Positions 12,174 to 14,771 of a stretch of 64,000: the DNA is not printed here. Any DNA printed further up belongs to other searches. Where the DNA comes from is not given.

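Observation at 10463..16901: Operon with three radical-SAM domains, a Cys-cluster methyltransferase and two DUF4339/GYF-like proteins, a candidate undescribed maturation system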

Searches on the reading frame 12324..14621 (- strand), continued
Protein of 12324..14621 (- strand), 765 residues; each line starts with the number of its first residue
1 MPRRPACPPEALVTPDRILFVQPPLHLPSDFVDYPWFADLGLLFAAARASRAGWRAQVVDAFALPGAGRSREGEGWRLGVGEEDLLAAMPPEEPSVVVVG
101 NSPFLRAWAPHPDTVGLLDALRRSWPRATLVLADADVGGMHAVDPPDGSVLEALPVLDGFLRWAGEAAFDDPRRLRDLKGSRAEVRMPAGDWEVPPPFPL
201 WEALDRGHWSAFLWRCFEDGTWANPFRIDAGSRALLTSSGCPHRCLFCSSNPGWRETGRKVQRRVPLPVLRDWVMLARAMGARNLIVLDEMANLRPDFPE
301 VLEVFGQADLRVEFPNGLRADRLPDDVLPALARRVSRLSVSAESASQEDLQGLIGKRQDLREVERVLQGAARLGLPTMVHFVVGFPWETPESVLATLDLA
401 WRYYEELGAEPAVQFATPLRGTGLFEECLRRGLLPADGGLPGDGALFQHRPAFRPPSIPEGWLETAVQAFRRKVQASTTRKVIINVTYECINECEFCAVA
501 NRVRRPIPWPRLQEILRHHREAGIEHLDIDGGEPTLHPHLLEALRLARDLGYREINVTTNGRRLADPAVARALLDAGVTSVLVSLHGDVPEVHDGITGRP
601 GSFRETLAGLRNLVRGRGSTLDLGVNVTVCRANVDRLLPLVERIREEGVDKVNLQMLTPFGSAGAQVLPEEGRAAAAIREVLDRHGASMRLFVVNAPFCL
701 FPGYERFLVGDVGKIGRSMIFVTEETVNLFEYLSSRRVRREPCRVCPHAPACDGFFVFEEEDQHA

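Call 49: fold_search(model_id=the predicted structure, library=pdb)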
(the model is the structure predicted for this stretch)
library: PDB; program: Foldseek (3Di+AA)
matches with E <= 10: 1629; with E <= 0.001: 208
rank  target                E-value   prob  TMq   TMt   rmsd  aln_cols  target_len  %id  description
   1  6fd2_B                8.3e-14  1.00  0.43  0.68   5.3       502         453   17  Radical SAM 1,2-diol dehydratase AprD4 in complex with its substrate paromamine (released 2018-01-17)
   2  6fd2_A                2.0e-13  1.00  0.43  0.70   4.8       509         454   16  Radical SAM 1,2-diol dehydratase AprD4 in complex with its substrate paromamine (released 2018-01-17)
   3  9ccb                  6.2e-13  1.00  0.35  0.59   5.3       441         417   17  X-ray crystal structure of methyl-coenzyme M reductase glutamine methylase (MgmA) from Methanothermobacter marburgensis  (released 2025-01-01)
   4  7vob                  3.7e-12  1.00  0.29  0.64   4.5       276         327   24  The crystal structure of a Radical SAM Enzyme BlsE involved in the Biosynthesis of Blasticidin S (released 2022-05-04)
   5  7kdx_A                1.8e-11  1.00  0.41  0.47  11.4       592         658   17  Crystal structure of Streptomyces tokunonesis TokK with hydroxycobalamin, 5'-deoxyadenosine, and methionine (released 2022-01-12)
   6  5v1t_A                2.0e-11  1.00  0.31  0.51  12.5       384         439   16  Crystal structure of Streptococcus suis SuiB bound to precursor peptide SuiA (released 2017-08-30)
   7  5v1s_A                2.7e-11  1.00  0.31  0.52  10.7       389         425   15  Crystal structure of Streptococcus suis SuiB bound to S-adenosylmethionine (released 2017-08-30)
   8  5v1q_B                4.1e-11  1.00  0.30  0.50   6.1       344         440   16  Crystal structure of Streptococcus suis SuiB (released 2017-08-30)
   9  5v1q_A                5.4e-11  1.00  0.31  0.52  11.1       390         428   15  Crystal structure of Streptococcus suis SuiB (released 2017-08-30)
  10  7kdy_A                5.4e-11  1.00  0.42  0.48  16.4       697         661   16  Crystal structure of Streptomyces tokunonesis TokK with hydroxycobalamin, 5'-deoxyadenosine, methionine, and (2R)-pant (released 2022-01-12)
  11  7kdx_B                7.9e-11  1.00  0.43  0.48  13.5       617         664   17  Crystal structure of Streptomyces tokunonesis TokK with hydroxycobalamin, 5'-deoxyadenosine, and methionine (released 2022-01-12)
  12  7kdy_B                8.3e-11  1.00  0.41  0.46  10.5       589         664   16  Crystal structure of Streptomyces tokunonesis TokK with hydroxycobalamin, 5'-deoxyadenosine, methionine, and (2R)-pant (released 2022-01-12)
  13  6efn                  9.8e-11  1.00  0.27  0.51   4.3       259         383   21  Structure of a RiPP maturase, SkfB (released 2018-10-24)
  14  9a6d_A                2.3e-10  1.00  0.32  0.51   6.9       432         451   14  Integrative model of MTAB-YVFG by crosslinking MS and deep learning (released 2024-09-18)
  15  6wtf_A                2.3e-10  1.00  0.34  0.47   9.0       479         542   17  Structure of radical S-adenosylmethionine methyltransferase, TsrM, from Kitasatospora setae with tryptophan substrate  (released 2020-12-23)
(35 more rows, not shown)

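Call 69: search_protein_families(library=ncbifam, proteins=[L002:3775-4164:-, L002:851-1528:-, L007:5680-6642:-, L007:8943-10175:-, L038:8970-9836:-], max_evalue=0.01)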
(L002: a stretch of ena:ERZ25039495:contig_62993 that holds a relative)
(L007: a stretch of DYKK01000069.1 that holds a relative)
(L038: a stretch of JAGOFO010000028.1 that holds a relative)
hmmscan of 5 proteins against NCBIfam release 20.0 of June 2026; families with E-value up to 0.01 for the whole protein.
L002:3775-4164:- (129 aa): 7 families
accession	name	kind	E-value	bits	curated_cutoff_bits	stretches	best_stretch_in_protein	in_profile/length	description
NF038313.3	HisXaaSer_A4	exception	2.4e-42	143.7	55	2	8-101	2-92/93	His-Xaa-Ser repeat protein HxsA4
NF038329.2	gly_rich_SclB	equivalog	1.6e-10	40.5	325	1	62-126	115-179/442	LPXTG-anchored collagen-like adhesin Scl2/SclB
NF038330.1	adhesin_SclA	exception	1.6e-09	37.9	400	1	61-127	111-177/405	LPXTG-anchored collagen-like adhesin Scl1/SclA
NF046116.1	adhesin_Lcl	equivalog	1.8e-08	33.4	500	1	63-125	71-133/431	collagen-like adhesin Lcl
NF038296.1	HisXaaSer_A2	equivalog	3.9e-07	31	48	1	45-74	65-94/96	His-Xaa-Ser repeat protein HxsA2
NF038309.1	HisXaaSer_A3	equivalog_domain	0.00027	20.7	65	0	55-96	39-79/81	His-Xaa-Ser repeat protein HxsA3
TIGR03979.1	His_Ser_Rich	equivalog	0.00032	20.7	121.65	1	27-74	25-74/190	His-Xaa-Ser repeat protein HxsA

L002:851-1528:- (225 aa): 0 families

L007:5680-6642:- (320 aa): 55 families (the best 25 are shown)
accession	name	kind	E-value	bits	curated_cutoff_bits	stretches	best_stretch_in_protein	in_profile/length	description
TIGR02666.1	moaA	equivalog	9.5e-22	77.4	284.05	1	17-175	14-183/336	GTP 3',8-cyclase MoaA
TIGR03977.1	rSAM_pair_HxsC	equivalog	1.1e-21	76.9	267.9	1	15-243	27-261/292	His-Xaa-Ser system radical SAM maturase HxsC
NF038332.1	rSAM_rare_HxsC4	exception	6.9e-21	74.8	500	1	16-207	17-214/335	radical SAM protein HxsC4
TIGR02668.1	moaA_archaeal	equivalog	5e-20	71.7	325.25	1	17-174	14-175/303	GTP 3',8-cyclase MoaA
TIGR04055.1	rSAM_NirJ2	equivalog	9.6e-20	71.3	500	1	19-196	6-182/326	putative heme d1 biosynthesis radical SAM protein NirJ2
TIGR04545.1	rSAM_ahbD_hemeb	equivalog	1.5e-19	70.7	500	1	18-200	5-189/339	heme b synthase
TIGR02109.1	PQQ_syn_pqqE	equivalog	2.3e-19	69.6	381.35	1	17-173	11-170/358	pyrroloquinoline quinone biosynthesis protein PqqE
TIGR04546.1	rSAM_ahbC_deAc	equivalog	7.5e-19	67.8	650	1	18-174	44-202/390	12,18-didecarboxysiroheme deacetylase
TIGR04347.1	pseudo_SAM_Halo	equivalog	3.5e-18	66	525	1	18-180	43-211/390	TIGR04347 family pseudo-SAM/SPASM protein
TIGR04053.2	TIGR04053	equivalog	3.8e-18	65.9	395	1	18-174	13-175/366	TIGR04053 family radical SAM/SPASM domain-containing protein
TIGR04251.1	SCM_rSAM_ScmF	equivalog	3.1e-16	59.7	400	1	16-171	7-168/353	SynChlorMet cassette radical SAM/SPASM protein ScmF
NF038283.1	viperin_w_prok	equivalog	5.2e-16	58.6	180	1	19-163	8-168/281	viperin family antiviral radical SAM protein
TIGR04054.1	rSAM_NirJ1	equivalog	1.2e-15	57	650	1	18-173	41-198/387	putative heme d1 biosynthesis radical SAM protein NirJ1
NF001199.0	PRK00164.2-1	equivalog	1.5e-15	57.1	231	1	17-174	16-177/308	GTP 3',8-cyclase MoaA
NF045646.2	rSAM_Se_TrsS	equivalog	3.8e-15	55.4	490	1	17-179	90-258/441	radical SAM (seleno)protein TrsS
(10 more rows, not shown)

L007:8943-10175:- (410 aa): 42 families (the best 25 are shown)
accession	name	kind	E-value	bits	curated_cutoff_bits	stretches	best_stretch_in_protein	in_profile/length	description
NF038332.1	rSAM_rare_HxsC4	exception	1e-96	324.1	500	1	69-402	13-335/335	radical SAM protein HxsC4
TIGR03977.1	rSAM_pair_HxsC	equivalog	8e-22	77.5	267.9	1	75-308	30-257/292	His-Xaa-Ser system radical SAM maturase HxsC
TIGR04545.1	rSAM_ahbD_hemeb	equivalog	2.9e-20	73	500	1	77-282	7-200/339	heme b synthase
TIGR04466.1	rSAM_BlsE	equivalog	5.6e-20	72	400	1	73-209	6-137/327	cytosylglucuronate decarboxylase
TIGR02668.1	moaA_archaeal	equivalog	3.7e-19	68.8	325.25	1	71-240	11-174/303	GTP 3',8-cyclase MoaA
TIGR02666.1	moaA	equivalog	2.9e-17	62.6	284.05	1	69-210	9-154/336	GTP 3',8-cyclase MoaA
TIGR04317.1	W_rSAM_matur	equivalog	1.3e-16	60.7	380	1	71-256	5-188/349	tungsten cofactor oxidoreductase radical SAM maturase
TIGR04546.1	rSAM_ahbC_deAc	equivalog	5.5e-16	58.3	650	1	79-264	48-225/390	12,18-didecarboxysiroheme deacetylase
NF001199.0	PRK00164.2-1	equivalog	1.6e-15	57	231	1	71-205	13-144/308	GTP 3',8-cyclase MoaA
TIGR04051.1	rSAM_NirJ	equivalog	2.2e-15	56.5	515.45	1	80-261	12-185/354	heme d1 biosynthesis radical SAM protein NirJ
TIGR04054.1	rSAM_NirJ1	equivalog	6.8e-15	54.6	650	1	77-263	43-221/387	putative heme d1 biosynthesis radical SAM protein NirJ1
NF045646.2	rSAM_Se_TrsS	equivalog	7.8e-15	54.3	490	1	76-205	92-221/441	radical SAM (seleno)protein TrsS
TIGR04347.1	pseudo_SAM_Halo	equivalog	7.1e-14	51.9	525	1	78-264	46-224/390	TIGR04347 family pseudo-SAM/SPASM protein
TIGR02109.1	PQQ_syn_pqqE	equivalog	3.8e-13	49.1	381.35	1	76-275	13-205/358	pyrroloquinoline quinone biosynthesis protein PqqE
NF045702.1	rSAM_GDGT_ether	equivalog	6.8e-13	48.1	450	1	75-197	91-214/486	tetraether lipid synthase Tes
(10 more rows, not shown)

L038:8970-9836:- (289 aa): 0 families

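Call 72: search_protein_families(library=ncbifam, proteins=[L061:19697-21676:+, L061:18065-19720:-], max_evalue=0.00001)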
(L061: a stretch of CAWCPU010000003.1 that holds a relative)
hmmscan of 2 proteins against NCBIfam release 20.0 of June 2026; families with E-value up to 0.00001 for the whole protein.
L061:19697-21676:+ (659 aa): 28 families (the best 25 are shown)
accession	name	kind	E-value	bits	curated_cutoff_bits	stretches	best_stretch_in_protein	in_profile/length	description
TIGR03977.1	rSAM_pair_HxsC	equivalog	6.2e-17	61.4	267.9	1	37-257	31-254/292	His-Xaa-Ser system radical SAM maturase HxsC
NF038332.1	rSAM_rare_HxsC4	exception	5.7e-16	58.6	500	1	37-327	20-334/335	radical SAM protein HxsC4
NF045667.1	MTase_DVU1556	equivalog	4.3e-14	52.5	155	1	480-631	24-167/213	DVU_1556 family methyltransferase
TIGR02668.1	moaA_archaeal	equivalog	7.3e-14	51.4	325.25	1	39-196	18-176/303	GTP 3',8-cyclase MoaA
TIGR02666.1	moaA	equivalog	8.1e-12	44.7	284.05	1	39-225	18-209/336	GTP 3',8-cyclase MoaA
NF001199.0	PRK00164.2-1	equivalog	4.9e-11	42.3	231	1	39-191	20-173/308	GTP 3',8-cyclase MoaA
TIGR02072.1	BioC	equivalog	6.8e-10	39.2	184.95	1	479-582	35-136/244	malonyl-ACP O-methyltransferase BioC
TIGR03962.1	mycofact_rSAM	equivalog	1.8e-09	37.2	265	1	61-218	43-196/339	mycofactocin radical SAM maturase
TIGR01983.1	UbiG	equivalog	2e-09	37.1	102.95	1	479-629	50-205/228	bifunctional 2-polyprenyl-6-hydroxyphenol methylase/3-demethylubiquinol 3-O-methyltransferase UbiG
TIGR04251.1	SCM_rSAM_ScmF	equivalog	2.5e-09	37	400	1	74-213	52-189/353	SynChlorMet cassette radical SAM/SPASM protein ScmF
TIGR04545.1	rSAM_ahbD_hemeb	equivalog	1.4e-08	34.6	500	1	41-230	10-199/339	heme b synthase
NF043040.1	corrin_prot_MT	hypoth_equivalog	9.9e-08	31.7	180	1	468-590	31-160/216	corrinoid protein-associated methyltransferase CpaM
TIGR04466.1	rSAM_BlsE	equivalog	1e-07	31.7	400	1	35-189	7-158/327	cytosylglucuronate decarboxylase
NF045646.2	rSAM_Se_TrsS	equivalog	1.1e-07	30.8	490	1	33-205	88-263/441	radical SAM (seleno)protein TrsS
TIGR04347.1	pseudo_SAM_Halo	equivalog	1.8e-07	30.8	525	1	33-239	40-242/390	TIGR04347 family pseudo-SAM/SPASM protein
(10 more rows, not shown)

L061:18065-19720:- (551 aa): 25 families
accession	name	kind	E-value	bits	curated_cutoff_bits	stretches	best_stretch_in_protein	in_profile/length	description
NF038332.1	rSAM_rare_HxsC4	exception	1.2e-26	93.7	500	1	41-344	14-335/335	radical SAM protein HxsC4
TIGR03977.1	rSAM_pair_HxsC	equivalog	1.1e-20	73.8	267.9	1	47-274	31-255/292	His-Xaa-Ser system radical SAM maturase HxsC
TIGR04466.1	rSAM_BlsE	equivalog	4.2e-14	52.8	400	1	45-220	7-176/327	cytosylglucuronate decarboxylase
TIGR02668.1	moaA_archaeal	equivalog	3.2e-10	39.5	325.25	1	43-234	12-202/303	GTP 3',8-cyclase MoaA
TIGR04317.1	W_rSAM_matur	equivalog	3.5e-10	39.5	380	1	45-230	8-195/349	tungsten cofactor oxidoreductase radical SAM maturase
NF033640.1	N_Twi_rSAM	subfamily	4.6e-10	39.1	170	1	38-219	108-310/398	twitch domain-containing radical SAM protein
TIGR02666.1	moaA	equivalog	3.4e-09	36.1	284.05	1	46-192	15-165/336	GTP 3',8-cyclase MoaA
TIGR02109.1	PQQ_syn_pqqE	equivalog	3.8e-09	36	381.35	1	45-216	11-179/358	pyrroloquinoline quinone biosynthesis protein PqqE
NF045574.1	sacti_mat_StsB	exception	7.2e-09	35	625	1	50-215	105-265/466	StsB family radical SAM/SPASM domain sactipeptide maturase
NF038283.1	viperin_w_prok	equivalog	1.7e-08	34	180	1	50-136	11-101/281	viperin family antiviral radical SAM protein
TIGR04133.1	rSAM_w_lipo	hypoth_equivalog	3.5e-08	32.8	425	1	51-228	34-211/350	TIGR04133 family radical SAM/SPASM protein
NF001199.0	PRK00164.2-1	equivalog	5.9e-08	32.2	231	1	43-177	14-144/308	GTP 3',8-cyclase MoaA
TIGR04545.1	rSAM_ahbD_hemeb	equivalog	6e-08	32.5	500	1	48-226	7-182/339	heme b synthase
TIGR03470.1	HpnH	equivalog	1.2e-07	31.1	225.05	1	49-216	36-197/318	adenosyl-hopene transferase HpnH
TIGR02495.1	NrdG2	equivalog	2.1e-07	30.4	131.15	1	51-127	26-100/193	anaerobic ribonucleoside-triphosphate reductase activating protein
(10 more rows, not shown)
